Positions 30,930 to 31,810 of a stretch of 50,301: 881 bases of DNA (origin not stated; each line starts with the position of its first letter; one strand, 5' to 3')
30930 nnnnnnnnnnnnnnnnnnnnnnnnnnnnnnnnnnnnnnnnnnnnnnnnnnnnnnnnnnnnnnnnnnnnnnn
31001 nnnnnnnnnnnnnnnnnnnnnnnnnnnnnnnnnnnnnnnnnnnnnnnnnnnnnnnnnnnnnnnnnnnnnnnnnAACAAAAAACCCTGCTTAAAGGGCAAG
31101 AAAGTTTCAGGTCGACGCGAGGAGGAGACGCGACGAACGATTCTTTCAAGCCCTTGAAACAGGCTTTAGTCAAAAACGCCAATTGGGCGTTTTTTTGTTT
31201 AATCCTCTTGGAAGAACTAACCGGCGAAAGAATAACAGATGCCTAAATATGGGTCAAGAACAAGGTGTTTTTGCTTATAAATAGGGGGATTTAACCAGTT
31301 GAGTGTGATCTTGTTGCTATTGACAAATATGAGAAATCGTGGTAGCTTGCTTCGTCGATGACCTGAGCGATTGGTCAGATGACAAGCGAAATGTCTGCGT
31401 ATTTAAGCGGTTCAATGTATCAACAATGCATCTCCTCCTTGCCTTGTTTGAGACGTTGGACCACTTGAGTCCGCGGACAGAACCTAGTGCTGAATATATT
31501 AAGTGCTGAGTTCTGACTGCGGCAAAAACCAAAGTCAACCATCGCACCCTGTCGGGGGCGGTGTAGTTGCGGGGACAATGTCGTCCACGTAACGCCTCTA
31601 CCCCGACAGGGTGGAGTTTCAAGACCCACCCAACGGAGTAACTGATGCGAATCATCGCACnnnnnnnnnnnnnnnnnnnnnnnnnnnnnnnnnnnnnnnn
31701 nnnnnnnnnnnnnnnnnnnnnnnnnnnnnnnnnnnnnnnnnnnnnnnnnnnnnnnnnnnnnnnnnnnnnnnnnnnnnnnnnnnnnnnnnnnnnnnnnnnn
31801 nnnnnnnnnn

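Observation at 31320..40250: Block of four tandem Asp/Cys-rich MopE-type repeat (lipo)proteins, each with its own consensus promoter and long structured leader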

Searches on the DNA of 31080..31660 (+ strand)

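Call 60: search_rna_families(source=window, start=31080, end=31660, threshold=evalue, max_evalue=10)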
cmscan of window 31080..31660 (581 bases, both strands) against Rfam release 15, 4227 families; matches with E-value up to 10: 9.
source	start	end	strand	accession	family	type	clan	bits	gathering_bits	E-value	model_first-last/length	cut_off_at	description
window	31393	31474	+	RF00696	mir-203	Gene; miRNA;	-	22.6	65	0.014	1-80/80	no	mir-203 microRNA precursor family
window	31138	31200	-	RF02900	AaHKsRNA82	Gene; sRNA;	-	17.8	51.4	6.7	1-81/81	no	Aggregatibacter sRNA 82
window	31450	31528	+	RF02089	CLRN1-AS1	Gene; lncRNA;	-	17.6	48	0.04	1-79/79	no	CLRN1 antisense RNA 1 conserved region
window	31164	31219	-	RF02054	STnc420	Gene; sRNA;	-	17.1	70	1.9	1-58/58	no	Salmonella enterica sRNA STnc420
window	31143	31272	+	RF01770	rimP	Cis-reg; leader;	-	17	47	4.4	1-102/102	no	Gammaprotebacteria rimP leader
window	31503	31547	-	RF01611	ceN108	Gene; snRNA; snoRNA; CD-box;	-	16.3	50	1.6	1-70/70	no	Caenorhabditis snoRNA ceN108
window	31591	31649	-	RF03312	mir-880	Gene; miRNA;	-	15.4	80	3.4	1-78/78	no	mir-880 microRNA precursor family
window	31170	31235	+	RF02527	SSRC38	Gene; sRNA;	-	15.2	80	4.2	1-166/166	no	Streptococcus sRNA SSRC38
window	31175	31333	+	RF02195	TP53TG1_1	Gene; lncRNA;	-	13.5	40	3.6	1-153/153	no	TP53 target 1 conserved region 1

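Call 67: build_rna_model(alignment_id=A4, structure=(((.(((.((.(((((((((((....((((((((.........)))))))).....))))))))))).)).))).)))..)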
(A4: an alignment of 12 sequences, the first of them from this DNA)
Model R1 built from alignment A4 (12 sequences, 80 columns); structure: as given.
model positions 78; base pairs 27; branch points 0; effective number of sequences 2.95; information 0.726 bits per position. Calibrated on 0.2 Mb of random sequence (short: E-values are rough).
structure used (alignment columns):
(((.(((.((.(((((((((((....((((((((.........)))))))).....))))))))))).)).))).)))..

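Call 68: search_with_rna_model(model_id=R1, sources=[window, L006, L007, L008, L010, L011, L012, L013, L014, L015, L016, L020, L021, L023, L026, L027, L028, L031, L032, L033, L034, L035, L036, L037, L038, L039, L040, L041, L042, L043, L044, L047, L048, L049, L050, L051, L052, L053, L054, L056, L057, L059, L062, L063, L064, L065, L069, L070, L071, L072, L073, L074, L075, L076, L077, L078, L079, L080, L081, L082], max_evalue=1, make_alignment=true)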
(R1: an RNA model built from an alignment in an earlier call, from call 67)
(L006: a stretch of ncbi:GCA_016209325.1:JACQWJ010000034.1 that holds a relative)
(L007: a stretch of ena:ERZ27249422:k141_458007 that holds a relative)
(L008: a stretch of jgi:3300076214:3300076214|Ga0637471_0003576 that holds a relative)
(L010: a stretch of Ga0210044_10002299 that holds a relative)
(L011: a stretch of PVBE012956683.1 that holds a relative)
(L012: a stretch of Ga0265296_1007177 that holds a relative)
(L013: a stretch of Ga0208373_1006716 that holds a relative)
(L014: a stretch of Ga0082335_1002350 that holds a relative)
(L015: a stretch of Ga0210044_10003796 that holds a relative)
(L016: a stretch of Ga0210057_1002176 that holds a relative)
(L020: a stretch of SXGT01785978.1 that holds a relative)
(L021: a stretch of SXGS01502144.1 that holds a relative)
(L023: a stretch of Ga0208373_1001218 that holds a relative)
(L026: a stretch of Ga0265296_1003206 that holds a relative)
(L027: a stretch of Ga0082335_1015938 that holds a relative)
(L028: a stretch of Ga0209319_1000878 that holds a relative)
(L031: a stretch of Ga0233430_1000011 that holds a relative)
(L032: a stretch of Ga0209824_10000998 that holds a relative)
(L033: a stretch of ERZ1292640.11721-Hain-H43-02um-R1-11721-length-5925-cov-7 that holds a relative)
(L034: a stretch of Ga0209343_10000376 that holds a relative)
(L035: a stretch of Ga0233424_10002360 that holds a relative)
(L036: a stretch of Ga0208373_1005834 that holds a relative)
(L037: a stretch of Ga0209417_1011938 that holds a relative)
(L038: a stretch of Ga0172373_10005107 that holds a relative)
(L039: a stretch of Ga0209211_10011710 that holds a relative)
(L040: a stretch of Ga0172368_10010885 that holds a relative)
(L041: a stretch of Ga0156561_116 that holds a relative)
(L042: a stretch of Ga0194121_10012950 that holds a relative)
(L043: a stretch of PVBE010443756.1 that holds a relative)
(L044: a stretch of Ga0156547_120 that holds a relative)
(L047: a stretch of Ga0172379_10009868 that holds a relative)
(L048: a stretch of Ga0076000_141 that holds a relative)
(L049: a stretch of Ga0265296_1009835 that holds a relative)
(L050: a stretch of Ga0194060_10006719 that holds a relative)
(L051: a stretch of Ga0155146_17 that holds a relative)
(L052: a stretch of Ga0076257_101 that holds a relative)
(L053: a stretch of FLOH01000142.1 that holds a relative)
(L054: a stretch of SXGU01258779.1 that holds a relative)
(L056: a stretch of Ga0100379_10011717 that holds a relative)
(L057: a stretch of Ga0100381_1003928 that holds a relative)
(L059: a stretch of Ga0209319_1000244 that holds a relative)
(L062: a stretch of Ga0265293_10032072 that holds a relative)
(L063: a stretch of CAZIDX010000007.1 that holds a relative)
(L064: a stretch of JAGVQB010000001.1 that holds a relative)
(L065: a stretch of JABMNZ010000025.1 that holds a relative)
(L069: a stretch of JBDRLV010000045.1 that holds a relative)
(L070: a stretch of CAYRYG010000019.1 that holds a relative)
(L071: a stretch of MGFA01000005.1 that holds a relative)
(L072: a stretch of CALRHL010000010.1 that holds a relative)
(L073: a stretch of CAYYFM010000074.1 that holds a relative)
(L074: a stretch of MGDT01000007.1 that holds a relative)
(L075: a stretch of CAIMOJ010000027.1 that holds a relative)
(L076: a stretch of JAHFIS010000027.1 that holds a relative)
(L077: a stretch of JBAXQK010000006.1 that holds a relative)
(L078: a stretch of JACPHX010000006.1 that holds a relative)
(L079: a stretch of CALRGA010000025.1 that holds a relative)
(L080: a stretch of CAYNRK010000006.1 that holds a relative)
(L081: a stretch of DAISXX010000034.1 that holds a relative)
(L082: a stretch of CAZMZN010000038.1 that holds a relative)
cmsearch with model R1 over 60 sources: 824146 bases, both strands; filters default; matches with E-value up to 1: 33.
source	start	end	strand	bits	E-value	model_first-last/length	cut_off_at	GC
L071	2791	2869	+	84.6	2.4e-19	1-78/78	no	0.56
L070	2617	2695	+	83.2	5.5e-19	1-78/78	no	0.57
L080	3527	3604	+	83.1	6.1e-19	1-78/78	no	0.46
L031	486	563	+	83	6.5e-19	1-78/78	no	0.51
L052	227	305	+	81.9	1.2e-18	1-78/78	no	0.43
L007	351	426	+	81.9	1.2e-18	1-78/78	no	0.46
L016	2305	2384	+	81.1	2.1e-18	1-78/78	no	0.46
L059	1581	1654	+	77.7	1.7e-17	1-78/78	no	0.45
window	31398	31475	+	75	9.5e-17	1-78/78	no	0.47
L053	431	509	+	73.4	2.5e-16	1-78/78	no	0.49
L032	1400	1477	+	71.3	9.1e-16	1-78/78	no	0.53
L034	1235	1310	+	63.3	1.3e-13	1-78/78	no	0.51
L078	4657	4729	+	53.2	7.4e-11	1-78/78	no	0.66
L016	2303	2382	-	40.2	2.5e-07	1-78/78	no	0.47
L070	2615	2693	-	39.8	3.2e-07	1-78/78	no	0.58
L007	349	424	-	39.1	4.8e-07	1-78/78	no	0.47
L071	2789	2867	-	38.3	7.7e-07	1-78/78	no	0.56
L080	3219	3300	-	35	6.1e-06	1-78/78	no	0.5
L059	1579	1652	-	32.7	2.6e-05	1-78/78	no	0.46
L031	484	561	-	32.2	3.6e-05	1-78/78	no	0.53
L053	133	210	-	28.4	0.00039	1-78/78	no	0.55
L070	2394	2471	+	26.1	0.0016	1-78/78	no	0.59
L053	429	507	-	25.9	0.0018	1-78/78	no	0.51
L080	3525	3602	-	25.9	0.0018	1-78/78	no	0.47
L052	225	303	-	25.6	0.0021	1-78/78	no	0.43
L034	1233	1308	-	24.6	0.0041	1-78/78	no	0.51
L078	4430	4489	-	22.6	0.014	1-78/78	no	0.62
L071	2491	2566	+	22.4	0.016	1-78/78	no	0.68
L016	1971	1996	-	19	0.14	26-51/78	no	0.54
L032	1398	1475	-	17.4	0.37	1-78/78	no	0.53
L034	957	1016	-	16.2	0.75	1-78/78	no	0.65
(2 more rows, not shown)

Alignment A5: 33 matches aligned to the model, 115 columns, each read 5' to 3' on its own strand. Consensus structure (alignment columns), stored with it:
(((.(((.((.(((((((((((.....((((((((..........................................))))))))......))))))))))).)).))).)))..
